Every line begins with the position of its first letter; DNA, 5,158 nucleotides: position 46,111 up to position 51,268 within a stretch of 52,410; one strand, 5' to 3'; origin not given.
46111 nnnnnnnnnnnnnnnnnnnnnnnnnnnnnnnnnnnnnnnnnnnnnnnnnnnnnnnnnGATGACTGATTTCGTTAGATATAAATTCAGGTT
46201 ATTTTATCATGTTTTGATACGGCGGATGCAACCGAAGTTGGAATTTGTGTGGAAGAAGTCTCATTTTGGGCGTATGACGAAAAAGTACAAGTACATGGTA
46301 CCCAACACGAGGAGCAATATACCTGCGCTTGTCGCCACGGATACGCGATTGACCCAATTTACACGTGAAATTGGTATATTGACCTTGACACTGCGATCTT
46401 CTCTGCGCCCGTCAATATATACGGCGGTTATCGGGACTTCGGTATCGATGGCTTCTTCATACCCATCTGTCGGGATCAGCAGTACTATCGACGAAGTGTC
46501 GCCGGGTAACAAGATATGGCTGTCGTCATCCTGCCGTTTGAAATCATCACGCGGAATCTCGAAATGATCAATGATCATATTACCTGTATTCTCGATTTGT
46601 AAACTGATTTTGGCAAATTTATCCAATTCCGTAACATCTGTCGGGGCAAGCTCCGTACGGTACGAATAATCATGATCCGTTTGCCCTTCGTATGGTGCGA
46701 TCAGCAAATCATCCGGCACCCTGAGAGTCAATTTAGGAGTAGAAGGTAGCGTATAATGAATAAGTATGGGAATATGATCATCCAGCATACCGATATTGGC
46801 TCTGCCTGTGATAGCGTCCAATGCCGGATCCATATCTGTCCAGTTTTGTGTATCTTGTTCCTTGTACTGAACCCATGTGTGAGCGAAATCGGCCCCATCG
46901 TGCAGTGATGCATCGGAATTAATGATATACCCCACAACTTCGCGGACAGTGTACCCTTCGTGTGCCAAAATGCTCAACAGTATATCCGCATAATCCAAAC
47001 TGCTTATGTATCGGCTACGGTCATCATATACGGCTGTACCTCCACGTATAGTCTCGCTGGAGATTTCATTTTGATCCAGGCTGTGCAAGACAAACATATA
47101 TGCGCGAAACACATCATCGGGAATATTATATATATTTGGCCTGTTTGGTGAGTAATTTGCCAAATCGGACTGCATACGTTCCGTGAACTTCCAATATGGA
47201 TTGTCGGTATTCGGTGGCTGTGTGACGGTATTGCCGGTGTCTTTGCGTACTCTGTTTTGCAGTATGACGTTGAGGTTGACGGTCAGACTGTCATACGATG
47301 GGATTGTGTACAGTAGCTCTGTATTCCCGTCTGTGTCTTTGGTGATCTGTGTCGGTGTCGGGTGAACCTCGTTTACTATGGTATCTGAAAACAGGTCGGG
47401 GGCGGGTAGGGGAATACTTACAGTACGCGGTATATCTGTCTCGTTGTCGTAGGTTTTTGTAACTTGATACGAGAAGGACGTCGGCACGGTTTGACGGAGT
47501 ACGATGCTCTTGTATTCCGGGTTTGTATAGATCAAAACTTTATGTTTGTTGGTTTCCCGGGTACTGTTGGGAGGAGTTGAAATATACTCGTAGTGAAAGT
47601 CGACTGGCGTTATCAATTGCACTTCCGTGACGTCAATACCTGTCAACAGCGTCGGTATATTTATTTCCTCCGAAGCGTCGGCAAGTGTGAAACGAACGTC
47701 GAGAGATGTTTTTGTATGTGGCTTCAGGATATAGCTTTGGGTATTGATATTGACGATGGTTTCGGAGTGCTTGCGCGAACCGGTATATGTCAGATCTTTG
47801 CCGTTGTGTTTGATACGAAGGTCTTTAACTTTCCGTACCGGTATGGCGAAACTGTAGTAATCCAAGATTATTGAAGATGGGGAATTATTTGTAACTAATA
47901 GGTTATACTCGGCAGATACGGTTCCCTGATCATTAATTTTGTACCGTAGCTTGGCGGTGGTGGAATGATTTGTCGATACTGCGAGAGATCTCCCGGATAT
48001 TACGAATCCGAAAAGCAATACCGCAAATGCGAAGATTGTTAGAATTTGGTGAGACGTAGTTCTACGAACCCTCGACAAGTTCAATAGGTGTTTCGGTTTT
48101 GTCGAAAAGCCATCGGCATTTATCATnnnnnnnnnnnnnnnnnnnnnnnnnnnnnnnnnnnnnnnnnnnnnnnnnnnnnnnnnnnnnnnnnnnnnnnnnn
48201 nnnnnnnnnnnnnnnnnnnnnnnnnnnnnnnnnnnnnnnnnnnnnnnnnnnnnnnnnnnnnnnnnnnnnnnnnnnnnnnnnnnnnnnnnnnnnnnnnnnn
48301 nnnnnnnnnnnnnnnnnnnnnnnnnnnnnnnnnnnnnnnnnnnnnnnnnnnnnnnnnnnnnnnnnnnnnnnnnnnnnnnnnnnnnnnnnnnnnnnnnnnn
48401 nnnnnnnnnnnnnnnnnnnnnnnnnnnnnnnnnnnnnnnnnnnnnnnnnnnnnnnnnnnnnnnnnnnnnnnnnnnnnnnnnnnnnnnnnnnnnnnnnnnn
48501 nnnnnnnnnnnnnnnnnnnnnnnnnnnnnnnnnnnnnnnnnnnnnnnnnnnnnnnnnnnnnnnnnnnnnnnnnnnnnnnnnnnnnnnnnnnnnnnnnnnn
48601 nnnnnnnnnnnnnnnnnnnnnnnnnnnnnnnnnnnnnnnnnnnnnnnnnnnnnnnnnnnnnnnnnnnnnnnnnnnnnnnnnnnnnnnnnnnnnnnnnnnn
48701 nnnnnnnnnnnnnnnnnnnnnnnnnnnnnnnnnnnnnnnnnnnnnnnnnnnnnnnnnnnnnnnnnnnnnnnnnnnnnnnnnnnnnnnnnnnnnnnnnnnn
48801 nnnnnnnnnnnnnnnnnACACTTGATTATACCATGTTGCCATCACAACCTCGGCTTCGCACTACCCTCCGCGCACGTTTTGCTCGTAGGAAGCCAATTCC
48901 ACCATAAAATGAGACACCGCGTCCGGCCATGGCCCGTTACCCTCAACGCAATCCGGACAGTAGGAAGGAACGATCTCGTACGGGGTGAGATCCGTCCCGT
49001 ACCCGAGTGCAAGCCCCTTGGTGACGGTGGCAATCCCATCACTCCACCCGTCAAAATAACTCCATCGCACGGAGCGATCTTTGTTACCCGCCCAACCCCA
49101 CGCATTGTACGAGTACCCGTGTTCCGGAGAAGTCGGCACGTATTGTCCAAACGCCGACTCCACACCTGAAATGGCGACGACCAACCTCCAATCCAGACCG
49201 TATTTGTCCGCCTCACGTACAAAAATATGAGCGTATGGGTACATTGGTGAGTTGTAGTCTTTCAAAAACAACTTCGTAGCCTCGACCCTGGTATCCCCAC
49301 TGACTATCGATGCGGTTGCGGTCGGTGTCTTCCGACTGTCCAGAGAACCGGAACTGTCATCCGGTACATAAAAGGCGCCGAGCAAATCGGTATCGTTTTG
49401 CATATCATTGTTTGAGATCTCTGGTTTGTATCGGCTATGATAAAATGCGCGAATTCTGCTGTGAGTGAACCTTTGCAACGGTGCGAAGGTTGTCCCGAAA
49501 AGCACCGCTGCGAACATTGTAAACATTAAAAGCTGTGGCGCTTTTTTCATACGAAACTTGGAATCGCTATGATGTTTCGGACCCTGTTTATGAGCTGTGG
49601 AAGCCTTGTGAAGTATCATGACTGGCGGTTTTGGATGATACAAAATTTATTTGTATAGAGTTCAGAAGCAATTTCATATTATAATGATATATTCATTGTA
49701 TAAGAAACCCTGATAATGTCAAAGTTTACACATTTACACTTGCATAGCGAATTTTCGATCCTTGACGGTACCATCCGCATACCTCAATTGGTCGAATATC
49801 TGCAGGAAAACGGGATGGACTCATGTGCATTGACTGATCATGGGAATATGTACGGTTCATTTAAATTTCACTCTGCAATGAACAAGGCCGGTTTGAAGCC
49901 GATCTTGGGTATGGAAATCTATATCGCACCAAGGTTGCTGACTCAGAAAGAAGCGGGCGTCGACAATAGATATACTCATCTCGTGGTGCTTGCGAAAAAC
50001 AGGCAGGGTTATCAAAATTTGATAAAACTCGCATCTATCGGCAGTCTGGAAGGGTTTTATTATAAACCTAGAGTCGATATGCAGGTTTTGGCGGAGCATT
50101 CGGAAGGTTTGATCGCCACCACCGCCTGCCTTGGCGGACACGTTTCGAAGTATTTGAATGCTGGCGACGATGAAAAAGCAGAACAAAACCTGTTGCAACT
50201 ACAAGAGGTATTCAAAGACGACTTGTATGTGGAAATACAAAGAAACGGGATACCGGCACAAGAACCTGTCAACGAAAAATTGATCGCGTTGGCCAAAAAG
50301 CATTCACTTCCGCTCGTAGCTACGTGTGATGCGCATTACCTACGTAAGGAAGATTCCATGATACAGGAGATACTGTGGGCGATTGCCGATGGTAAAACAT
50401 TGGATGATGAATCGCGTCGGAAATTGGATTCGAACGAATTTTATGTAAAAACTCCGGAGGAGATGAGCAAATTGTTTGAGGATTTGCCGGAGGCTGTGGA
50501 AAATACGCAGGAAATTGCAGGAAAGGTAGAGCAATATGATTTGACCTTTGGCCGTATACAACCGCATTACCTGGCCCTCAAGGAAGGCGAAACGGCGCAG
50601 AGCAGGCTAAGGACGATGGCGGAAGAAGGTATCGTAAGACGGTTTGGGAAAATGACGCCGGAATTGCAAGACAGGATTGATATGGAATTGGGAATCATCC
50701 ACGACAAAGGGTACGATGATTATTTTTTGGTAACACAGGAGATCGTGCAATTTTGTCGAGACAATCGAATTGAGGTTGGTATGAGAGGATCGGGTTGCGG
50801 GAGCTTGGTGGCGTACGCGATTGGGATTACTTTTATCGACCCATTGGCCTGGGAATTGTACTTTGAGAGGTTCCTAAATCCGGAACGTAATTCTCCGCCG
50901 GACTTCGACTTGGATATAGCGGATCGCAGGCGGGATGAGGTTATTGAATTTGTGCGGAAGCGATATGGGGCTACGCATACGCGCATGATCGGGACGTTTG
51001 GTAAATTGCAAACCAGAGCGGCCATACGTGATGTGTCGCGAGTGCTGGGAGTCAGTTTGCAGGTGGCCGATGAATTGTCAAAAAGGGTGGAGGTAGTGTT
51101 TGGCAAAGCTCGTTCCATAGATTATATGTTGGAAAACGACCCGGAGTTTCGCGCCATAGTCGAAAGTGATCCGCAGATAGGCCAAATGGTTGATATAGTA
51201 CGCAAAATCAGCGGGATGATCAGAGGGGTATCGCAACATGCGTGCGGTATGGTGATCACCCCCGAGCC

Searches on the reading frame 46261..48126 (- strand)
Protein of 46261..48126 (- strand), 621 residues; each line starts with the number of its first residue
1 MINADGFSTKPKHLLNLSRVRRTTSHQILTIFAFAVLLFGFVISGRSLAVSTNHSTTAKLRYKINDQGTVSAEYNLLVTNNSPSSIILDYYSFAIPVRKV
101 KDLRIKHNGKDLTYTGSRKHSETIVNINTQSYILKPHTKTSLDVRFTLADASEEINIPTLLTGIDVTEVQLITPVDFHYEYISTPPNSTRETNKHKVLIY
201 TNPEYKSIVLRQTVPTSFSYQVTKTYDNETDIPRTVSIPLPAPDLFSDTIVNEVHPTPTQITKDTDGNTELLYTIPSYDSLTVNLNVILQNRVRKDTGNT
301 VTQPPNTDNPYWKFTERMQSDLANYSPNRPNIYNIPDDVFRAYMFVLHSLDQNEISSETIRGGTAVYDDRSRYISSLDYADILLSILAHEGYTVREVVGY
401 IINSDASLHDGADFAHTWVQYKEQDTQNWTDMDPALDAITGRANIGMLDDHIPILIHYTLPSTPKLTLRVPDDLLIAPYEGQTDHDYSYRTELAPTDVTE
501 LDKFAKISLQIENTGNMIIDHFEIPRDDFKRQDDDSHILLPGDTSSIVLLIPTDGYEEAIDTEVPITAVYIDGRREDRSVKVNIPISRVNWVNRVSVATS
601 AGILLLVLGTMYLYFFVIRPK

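Call 75: search_protein_families(library=pfam, max_evalue=0.001, proteins=[window:46261-48126:-])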
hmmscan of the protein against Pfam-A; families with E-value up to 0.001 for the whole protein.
window:46261-48126:- (621 aa): 0 families

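Call 98: find_encoding_contigs(protein=window:46261-48126:-, flank=10000, max_places=10)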
Protein window:46261-48126:- (621 aa): no gene with exactly this product is on record in the collection.

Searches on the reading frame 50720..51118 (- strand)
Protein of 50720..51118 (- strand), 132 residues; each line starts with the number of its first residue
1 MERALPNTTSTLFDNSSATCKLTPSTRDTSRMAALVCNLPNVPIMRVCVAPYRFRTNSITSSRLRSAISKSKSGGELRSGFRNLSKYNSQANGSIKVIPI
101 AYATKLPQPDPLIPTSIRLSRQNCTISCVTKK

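Call 75: search_protein_families(library=pfam, max_evalue=0.001, proteins=[window:50720-51118:-])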
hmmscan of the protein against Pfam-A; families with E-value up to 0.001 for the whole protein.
window:50720-51118:- (132 aa): 0 families

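Call 91: find_encoding_contigs(protein=window:50720-51118:-, flank=10000, max_places=10)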
Protein window:50720-51118:- (132 aa): no gene with exactly this product is on record in the collection.
